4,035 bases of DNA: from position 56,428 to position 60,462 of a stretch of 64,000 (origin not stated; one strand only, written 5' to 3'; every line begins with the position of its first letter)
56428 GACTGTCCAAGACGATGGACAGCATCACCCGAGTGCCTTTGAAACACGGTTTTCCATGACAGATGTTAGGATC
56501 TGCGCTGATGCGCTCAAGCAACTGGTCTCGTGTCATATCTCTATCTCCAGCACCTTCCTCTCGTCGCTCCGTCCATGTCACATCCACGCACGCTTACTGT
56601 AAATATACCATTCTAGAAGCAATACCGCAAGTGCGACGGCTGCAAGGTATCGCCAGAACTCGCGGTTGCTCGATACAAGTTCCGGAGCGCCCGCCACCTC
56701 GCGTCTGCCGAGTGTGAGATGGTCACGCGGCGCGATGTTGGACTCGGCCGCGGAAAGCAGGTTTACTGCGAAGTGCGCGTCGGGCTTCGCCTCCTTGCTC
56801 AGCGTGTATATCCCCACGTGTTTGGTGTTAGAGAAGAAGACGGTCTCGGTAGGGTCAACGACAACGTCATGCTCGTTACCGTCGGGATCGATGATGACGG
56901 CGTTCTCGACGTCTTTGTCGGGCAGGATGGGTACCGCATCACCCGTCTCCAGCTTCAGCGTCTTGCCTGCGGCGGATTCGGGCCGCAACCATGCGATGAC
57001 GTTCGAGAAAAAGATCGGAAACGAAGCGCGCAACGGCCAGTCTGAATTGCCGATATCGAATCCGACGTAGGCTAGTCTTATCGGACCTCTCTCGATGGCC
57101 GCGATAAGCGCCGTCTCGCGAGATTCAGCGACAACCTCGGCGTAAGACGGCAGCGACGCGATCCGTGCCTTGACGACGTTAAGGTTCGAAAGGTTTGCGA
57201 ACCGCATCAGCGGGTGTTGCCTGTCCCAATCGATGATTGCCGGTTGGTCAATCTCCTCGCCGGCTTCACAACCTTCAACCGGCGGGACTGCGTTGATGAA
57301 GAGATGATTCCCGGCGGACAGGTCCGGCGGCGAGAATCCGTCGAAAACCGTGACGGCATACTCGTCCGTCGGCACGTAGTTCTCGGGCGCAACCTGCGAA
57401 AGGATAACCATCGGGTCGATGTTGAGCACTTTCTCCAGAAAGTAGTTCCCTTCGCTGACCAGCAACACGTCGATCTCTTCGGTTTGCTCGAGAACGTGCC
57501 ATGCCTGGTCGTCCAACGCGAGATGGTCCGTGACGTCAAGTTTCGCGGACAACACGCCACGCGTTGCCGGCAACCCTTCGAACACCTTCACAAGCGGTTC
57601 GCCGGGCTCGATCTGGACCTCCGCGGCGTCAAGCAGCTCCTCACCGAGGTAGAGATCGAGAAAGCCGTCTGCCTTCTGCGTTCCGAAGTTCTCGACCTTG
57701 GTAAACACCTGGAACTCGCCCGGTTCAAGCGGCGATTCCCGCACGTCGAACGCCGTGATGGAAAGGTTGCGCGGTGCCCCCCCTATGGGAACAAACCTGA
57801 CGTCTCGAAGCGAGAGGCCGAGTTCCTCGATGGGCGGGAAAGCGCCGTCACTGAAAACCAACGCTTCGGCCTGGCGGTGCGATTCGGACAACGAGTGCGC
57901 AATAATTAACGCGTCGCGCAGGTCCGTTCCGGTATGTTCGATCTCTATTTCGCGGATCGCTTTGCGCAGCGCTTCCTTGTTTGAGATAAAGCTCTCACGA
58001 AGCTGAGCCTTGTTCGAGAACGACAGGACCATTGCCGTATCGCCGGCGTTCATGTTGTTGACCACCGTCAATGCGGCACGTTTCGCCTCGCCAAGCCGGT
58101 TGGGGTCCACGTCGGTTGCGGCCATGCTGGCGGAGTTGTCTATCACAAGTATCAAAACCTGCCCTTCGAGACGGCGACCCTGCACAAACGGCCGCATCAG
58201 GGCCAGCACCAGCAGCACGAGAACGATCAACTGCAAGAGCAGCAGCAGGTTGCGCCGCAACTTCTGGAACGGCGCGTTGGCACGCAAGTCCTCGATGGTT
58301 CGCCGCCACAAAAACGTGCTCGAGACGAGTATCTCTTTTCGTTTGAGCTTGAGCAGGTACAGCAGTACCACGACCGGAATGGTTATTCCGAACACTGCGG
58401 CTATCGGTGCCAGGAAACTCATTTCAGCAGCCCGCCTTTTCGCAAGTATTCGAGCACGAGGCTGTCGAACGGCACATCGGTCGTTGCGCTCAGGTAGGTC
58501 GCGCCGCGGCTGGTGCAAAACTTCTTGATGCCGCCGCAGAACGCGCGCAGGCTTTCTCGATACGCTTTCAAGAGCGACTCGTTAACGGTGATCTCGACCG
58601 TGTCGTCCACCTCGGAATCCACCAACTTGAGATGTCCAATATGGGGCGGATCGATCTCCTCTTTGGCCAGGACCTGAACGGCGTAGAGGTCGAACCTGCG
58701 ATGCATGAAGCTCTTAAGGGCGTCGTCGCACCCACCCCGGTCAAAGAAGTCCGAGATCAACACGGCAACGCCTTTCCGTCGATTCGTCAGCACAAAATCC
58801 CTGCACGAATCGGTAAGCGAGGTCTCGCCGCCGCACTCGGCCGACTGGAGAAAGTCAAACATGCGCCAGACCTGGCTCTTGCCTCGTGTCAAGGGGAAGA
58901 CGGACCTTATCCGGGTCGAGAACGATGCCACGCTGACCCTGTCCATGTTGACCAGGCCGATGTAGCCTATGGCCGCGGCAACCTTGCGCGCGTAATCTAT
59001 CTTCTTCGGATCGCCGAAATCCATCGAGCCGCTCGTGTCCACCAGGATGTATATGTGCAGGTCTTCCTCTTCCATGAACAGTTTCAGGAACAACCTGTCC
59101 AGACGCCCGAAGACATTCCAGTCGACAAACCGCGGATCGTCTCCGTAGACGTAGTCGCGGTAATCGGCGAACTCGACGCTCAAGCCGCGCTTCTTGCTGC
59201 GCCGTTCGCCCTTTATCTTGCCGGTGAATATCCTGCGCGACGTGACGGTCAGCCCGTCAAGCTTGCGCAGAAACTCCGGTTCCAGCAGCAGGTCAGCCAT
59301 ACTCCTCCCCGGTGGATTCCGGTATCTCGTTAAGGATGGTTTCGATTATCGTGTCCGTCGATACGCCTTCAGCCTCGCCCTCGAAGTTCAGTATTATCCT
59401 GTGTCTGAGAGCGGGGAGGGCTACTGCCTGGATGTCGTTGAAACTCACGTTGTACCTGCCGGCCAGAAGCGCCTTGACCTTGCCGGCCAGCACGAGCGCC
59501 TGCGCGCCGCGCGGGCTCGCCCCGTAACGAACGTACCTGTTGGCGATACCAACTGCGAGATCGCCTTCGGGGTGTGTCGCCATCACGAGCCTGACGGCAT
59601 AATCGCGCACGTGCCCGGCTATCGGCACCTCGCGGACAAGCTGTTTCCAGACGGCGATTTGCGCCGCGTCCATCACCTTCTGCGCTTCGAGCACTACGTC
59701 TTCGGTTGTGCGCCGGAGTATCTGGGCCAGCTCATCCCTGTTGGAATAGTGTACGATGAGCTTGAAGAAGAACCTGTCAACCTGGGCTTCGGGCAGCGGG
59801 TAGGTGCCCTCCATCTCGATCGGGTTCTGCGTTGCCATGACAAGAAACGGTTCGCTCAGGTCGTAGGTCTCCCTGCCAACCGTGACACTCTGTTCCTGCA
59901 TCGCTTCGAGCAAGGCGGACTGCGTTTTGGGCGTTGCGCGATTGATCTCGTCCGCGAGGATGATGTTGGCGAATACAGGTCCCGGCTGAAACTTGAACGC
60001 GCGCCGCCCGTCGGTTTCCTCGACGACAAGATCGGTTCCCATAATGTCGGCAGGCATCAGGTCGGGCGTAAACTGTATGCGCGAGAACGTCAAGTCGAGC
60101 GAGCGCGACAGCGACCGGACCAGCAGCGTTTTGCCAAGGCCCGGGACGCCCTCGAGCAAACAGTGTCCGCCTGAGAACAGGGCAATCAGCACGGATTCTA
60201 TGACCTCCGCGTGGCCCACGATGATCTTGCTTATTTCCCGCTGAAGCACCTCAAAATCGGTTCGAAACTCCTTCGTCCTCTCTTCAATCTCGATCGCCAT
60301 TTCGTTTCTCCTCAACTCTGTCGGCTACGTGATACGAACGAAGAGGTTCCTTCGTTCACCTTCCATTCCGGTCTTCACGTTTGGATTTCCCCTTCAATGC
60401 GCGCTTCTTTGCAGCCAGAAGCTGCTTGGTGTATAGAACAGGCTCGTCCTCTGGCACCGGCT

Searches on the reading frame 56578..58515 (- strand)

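Call 68: search_protein_families(library=pfam, proteins=[window:56578-58515:-], max_evalue=0.00001)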
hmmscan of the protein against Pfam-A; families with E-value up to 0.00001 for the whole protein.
window:56578-58515:- (645 aa): 3 families
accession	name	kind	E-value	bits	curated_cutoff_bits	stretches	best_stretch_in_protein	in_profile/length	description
PF13519.12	VWA_2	-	3.5e-20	73.1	27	1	121-224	1-106/107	von Willebrand factor type A domain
PF07584.16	BatA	-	1.1e-12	48.6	25.9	1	32-109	1-77/77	Aerotolerance regulator N-terminal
PF00092.34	VWA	-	6.3e-06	27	23.8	0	121-215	2-97/174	von Willebrand factor type A domain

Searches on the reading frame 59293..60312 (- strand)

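Call 68: search_protein_families(library=pfam, proteins=[window:59293-60312:-], max_evalue=0.00001)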
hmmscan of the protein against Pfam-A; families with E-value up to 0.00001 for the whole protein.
window:59293-60312:- (339 aa): 5 families
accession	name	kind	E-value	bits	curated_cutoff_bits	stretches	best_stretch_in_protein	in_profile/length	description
PF07726.17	AAA_3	-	1.2e-63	213.2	27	1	50-182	1-130/131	ATPase family associated with various cellular activities (AAA)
PF17863.7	AAA_lid_2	-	4.7e-18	65.1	22.7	1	256-326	4-74/74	AAA lid domain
PF20030.5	bpMoxR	-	2.8e-13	49.9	27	1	24-203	7-182/205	MoxR domain in the MoxR-vWA-beta-propeller ternary systems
PF07728.20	AAA_5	-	2.4e-12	47.5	22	1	50-181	1-139/139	AAA domain (dynein-related subfamily)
PF00004.35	AAA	-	1.2e-07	32.7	21.2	1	52-165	2-112/131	ATPase family associated with various cellular activities (AAA)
